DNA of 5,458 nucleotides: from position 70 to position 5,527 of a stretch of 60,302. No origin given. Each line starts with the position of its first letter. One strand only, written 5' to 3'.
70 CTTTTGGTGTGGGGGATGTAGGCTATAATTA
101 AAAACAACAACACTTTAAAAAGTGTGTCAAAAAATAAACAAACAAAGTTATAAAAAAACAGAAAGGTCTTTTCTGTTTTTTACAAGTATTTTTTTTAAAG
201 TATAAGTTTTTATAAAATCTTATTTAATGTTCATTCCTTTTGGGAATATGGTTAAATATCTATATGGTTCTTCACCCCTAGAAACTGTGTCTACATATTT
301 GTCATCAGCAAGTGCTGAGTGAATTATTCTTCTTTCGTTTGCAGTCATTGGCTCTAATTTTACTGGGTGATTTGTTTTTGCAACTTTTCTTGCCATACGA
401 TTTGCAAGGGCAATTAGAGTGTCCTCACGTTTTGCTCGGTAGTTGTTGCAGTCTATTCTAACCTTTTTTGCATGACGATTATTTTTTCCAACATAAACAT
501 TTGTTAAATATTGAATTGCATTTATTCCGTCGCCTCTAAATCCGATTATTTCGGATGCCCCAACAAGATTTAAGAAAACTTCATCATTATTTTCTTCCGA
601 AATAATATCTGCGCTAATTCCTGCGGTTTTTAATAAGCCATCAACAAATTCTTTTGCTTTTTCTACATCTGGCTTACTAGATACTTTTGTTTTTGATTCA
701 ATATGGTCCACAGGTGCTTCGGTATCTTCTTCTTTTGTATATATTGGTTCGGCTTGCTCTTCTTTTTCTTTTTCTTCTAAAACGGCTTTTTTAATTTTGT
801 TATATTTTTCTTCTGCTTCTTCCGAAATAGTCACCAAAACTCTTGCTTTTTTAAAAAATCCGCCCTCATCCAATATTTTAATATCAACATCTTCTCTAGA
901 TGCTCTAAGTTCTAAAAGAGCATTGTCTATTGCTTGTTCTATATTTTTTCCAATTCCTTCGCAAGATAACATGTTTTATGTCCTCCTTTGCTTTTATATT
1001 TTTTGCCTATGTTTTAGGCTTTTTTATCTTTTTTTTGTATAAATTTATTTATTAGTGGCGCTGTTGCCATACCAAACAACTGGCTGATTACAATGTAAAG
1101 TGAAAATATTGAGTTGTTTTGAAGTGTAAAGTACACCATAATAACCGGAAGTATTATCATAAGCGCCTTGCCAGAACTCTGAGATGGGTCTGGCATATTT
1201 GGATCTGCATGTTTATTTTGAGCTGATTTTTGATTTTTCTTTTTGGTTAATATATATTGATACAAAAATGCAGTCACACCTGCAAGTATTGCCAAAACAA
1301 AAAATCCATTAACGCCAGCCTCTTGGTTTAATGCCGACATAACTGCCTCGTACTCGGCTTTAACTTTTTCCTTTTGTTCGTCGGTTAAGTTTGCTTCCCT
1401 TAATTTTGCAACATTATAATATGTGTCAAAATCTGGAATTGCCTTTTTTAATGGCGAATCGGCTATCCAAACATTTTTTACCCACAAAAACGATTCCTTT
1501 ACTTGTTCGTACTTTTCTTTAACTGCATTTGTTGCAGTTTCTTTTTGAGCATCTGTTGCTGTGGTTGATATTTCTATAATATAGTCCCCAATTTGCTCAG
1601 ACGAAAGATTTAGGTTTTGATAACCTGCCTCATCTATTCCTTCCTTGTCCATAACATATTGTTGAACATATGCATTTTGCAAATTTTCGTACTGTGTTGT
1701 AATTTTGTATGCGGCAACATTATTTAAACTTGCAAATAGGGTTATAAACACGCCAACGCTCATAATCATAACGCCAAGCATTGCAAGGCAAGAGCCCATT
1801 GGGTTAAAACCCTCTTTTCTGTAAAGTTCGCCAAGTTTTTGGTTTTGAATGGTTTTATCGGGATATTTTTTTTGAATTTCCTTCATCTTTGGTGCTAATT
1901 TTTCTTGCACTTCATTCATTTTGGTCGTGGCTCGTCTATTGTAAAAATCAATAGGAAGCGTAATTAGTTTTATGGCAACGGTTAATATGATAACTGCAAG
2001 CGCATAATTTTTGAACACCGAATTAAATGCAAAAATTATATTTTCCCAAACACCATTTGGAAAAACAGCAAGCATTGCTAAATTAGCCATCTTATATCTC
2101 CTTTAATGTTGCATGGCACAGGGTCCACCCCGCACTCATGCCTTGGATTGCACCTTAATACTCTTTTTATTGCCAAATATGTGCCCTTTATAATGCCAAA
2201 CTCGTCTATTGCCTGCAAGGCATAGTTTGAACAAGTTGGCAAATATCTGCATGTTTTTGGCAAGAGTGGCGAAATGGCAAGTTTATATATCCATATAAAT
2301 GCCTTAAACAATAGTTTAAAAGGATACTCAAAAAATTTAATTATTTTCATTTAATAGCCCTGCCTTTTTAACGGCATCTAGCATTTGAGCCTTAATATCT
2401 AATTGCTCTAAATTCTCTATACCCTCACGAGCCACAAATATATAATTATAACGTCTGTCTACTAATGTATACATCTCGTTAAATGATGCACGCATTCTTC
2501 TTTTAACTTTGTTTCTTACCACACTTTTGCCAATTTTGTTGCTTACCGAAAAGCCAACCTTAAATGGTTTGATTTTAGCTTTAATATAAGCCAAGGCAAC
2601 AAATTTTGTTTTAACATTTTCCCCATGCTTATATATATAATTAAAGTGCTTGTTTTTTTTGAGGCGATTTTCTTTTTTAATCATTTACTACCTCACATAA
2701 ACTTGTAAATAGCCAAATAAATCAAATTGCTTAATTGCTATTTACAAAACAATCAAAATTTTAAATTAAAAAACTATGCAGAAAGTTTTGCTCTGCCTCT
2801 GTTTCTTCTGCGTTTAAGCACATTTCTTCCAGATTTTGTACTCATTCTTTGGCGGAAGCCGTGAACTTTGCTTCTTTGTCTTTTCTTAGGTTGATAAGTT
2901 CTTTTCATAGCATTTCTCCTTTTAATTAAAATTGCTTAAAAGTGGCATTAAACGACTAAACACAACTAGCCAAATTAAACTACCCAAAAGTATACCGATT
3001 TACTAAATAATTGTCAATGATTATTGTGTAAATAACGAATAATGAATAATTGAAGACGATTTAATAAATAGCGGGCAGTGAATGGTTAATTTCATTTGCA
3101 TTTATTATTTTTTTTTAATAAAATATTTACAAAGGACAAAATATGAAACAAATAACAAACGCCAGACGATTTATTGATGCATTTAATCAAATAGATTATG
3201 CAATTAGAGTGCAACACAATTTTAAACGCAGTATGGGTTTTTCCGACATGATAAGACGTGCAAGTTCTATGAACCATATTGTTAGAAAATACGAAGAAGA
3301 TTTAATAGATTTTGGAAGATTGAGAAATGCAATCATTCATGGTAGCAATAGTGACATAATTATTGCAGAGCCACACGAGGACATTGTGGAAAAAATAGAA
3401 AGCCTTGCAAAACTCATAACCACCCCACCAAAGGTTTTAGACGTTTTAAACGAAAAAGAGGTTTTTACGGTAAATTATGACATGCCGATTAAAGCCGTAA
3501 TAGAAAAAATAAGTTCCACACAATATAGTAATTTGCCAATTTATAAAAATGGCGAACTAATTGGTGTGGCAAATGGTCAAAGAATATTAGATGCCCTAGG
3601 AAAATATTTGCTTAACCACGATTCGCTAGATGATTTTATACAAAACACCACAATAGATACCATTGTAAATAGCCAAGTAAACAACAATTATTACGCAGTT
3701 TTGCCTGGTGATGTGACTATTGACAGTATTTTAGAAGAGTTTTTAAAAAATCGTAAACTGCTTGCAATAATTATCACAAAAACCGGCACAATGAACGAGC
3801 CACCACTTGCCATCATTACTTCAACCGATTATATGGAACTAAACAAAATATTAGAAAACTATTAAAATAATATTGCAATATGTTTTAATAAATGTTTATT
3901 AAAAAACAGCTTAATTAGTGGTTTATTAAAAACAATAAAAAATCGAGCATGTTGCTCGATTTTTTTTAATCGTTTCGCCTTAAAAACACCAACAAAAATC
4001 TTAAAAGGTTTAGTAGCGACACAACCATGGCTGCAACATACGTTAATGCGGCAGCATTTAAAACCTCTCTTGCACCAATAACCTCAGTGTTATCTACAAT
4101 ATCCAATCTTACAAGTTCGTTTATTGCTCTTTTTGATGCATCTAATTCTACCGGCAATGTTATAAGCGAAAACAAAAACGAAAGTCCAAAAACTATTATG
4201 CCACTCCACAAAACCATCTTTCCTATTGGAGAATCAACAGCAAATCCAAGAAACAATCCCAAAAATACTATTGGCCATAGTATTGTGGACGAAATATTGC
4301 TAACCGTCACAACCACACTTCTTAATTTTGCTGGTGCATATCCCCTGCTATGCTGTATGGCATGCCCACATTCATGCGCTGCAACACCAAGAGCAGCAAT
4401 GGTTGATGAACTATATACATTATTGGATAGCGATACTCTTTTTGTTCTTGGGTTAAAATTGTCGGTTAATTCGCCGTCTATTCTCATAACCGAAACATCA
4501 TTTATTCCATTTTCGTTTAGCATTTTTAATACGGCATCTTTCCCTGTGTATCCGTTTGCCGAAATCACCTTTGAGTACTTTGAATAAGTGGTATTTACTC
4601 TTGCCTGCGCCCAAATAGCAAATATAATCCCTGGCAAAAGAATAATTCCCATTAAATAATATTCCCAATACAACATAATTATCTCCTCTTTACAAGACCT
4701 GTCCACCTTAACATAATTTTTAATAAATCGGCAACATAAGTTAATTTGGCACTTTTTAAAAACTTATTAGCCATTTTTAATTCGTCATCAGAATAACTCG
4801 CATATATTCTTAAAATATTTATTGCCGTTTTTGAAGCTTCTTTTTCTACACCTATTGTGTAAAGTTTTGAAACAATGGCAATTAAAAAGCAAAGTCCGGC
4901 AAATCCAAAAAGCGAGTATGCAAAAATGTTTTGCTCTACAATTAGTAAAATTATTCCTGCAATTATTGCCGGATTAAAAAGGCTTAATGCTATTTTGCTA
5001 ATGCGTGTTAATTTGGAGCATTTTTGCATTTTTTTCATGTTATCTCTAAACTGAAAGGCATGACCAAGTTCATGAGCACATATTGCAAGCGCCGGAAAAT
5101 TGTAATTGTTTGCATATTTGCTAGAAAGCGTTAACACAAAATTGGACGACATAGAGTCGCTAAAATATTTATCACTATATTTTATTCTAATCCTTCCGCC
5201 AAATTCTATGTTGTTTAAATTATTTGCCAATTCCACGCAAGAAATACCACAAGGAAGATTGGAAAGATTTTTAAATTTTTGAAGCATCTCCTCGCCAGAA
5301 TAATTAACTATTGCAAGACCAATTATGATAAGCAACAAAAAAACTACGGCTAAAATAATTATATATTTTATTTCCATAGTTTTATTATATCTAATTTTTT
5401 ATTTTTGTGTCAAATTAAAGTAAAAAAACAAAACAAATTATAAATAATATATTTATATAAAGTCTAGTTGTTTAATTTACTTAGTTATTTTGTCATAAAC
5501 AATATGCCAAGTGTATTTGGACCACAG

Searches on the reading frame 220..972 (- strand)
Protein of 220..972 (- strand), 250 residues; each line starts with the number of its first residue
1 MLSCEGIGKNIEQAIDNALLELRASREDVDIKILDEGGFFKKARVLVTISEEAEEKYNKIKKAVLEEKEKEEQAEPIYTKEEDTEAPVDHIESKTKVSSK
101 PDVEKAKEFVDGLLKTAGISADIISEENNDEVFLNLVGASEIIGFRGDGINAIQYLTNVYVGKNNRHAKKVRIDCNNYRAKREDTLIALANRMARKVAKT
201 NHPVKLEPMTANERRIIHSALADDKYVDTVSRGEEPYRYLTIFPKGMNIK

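Call 36: search_protein_families(library=pfam, proteins=[window:220-972:-], max_evalue=0.001)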
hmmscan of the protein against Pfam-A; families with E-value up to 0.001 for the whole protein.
window:220-972:- (250 aa): 3 families
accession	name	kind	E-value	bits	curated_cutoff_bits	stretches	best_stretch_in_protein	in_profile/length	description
PF01424.28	R3H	-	4.6e-20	71.9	26.8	1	185-244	2-60/60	R3H domain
PF14804.11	Jag_N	-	2.7e-09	37.7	25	1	8-49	3-50/50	Jag N-terminus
PF13083.13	KH_KhpA-B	-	9e-06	26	32.1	1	106-171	4-71/73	KhpA/KhpB, KH domain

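Call 43: find_encoding_contigs(protein=window:220-972:-, flank=10000, max_places=10)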
Protein window:220-972:- (250 aa): 6 contigs read that carry it; 3 places shown.
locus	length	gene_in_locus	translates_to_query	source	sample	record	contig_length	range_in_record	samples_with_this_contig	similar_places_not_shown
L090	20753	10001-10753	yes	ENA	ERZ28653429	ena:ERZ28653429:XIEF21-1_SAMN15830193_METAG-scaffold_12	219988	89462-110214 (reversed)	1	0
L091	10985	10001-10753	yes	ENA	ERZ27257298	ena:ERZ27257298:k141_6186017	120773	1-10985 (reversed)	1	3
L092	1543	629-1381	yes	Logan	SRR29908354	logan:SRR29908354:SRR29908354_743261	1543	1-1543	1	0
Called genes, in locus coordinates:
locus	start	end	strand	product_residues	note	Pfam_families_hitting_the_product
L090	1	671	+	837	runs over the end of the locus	PF00005:ABC_tran, PF02687:FtsX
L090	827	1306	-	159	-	PF00149:Metallophos (weak), PF12850:Metallophos_2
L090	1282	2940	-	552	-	-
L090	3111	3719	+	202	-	-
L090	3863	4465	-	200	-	PF12844:HTH_19 (weak), PF13560:HTH_31 (weak), PF01381:HTH_3, PF13443:HTH_26 (faint)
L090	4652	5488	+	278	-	PF02645:DegV, PF13684:FakA-like_C (faint)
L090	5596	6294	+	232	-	PF04298:Zn_peptidase_2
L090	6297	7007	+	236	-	PF04298:Zn_peptidase_2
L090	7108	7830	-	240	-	PF00571:CBS (weak)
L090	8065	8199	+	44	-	PF00468:Ribosomal_L34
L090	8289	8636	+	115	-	PF00825:Ribonuclease_P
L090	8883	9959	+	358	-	PF02096:60KD_IMP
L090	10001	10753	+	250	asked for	PF14804:Jag_N, PF13083:KH_KhpA-B (weak), PF01424:R3H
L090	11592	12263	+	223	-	-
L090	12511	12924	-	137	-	-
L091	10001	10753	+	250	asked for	PF14804:Jag_N, PF13083:KH_KhpA-B (weak), PF01424:R3H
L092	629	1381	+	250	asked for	PF14804:Jag_N, PF13083:KH_KhpA-B (weak), PF01424:R3H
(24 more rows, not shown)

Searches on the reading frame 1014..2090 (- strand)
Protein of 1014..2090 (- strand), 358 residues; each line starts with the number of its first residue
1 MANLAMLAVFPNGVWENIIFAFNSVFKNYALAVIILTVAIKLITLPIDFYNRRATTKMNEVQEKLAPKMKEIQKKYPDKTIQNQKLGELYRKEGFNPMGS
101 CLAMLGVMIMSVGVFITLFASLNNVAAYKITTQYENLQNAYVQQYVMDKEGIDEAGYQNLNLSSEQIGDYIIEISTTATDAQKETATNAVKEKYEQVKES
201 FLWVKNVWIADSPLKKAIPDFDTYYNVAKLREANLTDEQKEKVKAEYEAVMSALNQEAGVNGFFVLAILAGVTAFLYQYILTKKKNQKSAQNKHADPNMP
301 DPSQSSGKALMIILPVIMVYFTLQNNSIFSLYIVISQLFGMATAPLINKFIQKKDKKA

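Call 36: search_protein_families(library=pfam, proteins=[window:1014-2090:-], max_evalue=0.001)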
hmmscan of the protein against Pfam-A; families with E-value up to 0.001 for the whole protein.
window:1014-2090:- (358 aa): 1 family
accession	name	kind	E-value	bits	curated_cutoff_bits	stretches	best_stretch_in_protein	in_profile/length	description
PF02096.25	60KD_IMP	-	1.5e-26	93.7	35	1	29-349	1-163/163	60Kd inner membrane protein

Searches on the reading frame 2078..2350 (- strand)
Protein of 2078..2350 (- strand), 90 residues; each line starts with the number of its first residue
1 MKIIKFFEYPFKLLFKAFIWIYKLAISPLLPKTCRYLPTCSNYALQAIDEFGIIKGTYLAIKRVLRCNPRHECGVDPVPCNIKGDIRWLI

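Call 36: search_protein_families(library=pfam, proteins=[window:2078-2350:-], max_evalue=0.001)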
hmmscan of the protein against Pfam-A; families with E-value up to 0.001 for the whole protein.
window:2078-2350:- (90 aa): 1 family
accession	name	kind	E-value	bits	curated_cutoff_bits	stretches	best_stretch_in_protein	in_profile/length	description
PF01809.23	YidD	-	1.6e-27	95.5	27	1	14-78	3-67/67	Putative membrane protein insertion efficiency factor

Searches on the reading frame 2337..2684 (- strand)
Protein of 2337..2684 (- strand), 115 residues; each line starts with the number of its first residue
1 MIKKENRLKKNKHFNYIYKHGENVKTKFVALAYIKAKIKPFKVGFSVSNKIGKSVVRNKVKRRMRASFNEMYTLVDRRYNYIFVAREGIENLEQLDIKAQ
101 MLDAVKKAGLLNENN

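Call 36: search_protein_families(library=pfam, proteins=[window:2337-2684:-], max_evalue=0.001)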
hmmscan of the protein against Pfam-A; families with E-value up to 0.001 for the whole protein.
window:2337-2684:- (115 aa): 1 family
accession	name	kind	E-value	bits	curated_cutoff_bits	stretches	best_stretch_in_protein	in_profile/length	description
PF00825.24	Ribonuclease_P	-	4.5e-24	85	22.3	1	3-108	2-108/109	Ribonuclease P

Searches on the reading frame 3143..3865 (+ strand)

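Call 36: search_protein_families(library=pfam, proteins=[window:3143-3865:+], max_evalue=0.001)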
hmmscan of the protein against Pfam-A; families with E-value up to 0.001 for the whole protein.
window:3143-3865:+ (240 aa): 1 family
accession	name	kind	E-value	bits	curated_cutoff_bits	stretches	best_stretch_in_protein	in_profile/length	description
PF00571.33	CBS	-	1.3e-08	35.5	24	1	104-152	6-55/57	CBS domain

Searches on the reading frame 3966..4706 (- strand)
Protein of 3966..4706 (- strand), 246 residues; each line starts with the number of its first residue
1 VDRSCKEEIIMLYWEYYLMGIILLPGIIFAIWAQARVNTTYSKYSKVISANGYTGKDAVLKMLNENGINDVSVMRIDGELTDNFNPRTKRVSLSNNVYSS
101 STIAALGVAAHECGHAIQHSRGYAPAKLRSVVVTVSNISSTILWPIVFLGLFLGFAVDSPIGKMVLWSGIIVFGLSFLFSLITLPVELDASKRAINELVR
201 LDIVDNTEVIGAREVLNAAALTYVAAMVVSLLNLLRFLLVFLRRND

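Call 36: search_protein_families(library=pfam, proteins=[window:3966-4706:-], max_evalue=0.001)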
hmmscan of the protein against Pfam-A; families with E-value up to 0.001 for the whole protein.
window:3966-4706:- (246 aa): 1 family
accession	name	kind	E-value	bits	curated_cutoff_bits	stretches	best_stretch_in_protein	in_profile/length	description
PF04298.18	Zn_peptidase_2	-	5.9e-83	278.1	27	1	21-241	3-217/218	Putative neutral zinc metallopeptidase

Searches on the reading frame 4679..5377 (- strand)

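Call 36: search_protein_families(library=pfam, proteins=[window:4679-5377:-], max_evalue=0.001)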
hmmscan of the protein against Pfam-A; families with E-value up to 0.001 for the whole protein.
window:4679-5377:- (232 aa): 1 family
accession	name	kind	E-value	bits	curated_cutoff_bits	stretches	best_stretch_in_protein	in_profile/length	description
PF04298.18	Zn_peptidase_2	-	1.7e-26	93.6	27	1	13-224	4-209/218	Putative neutral zinc metallopeptidase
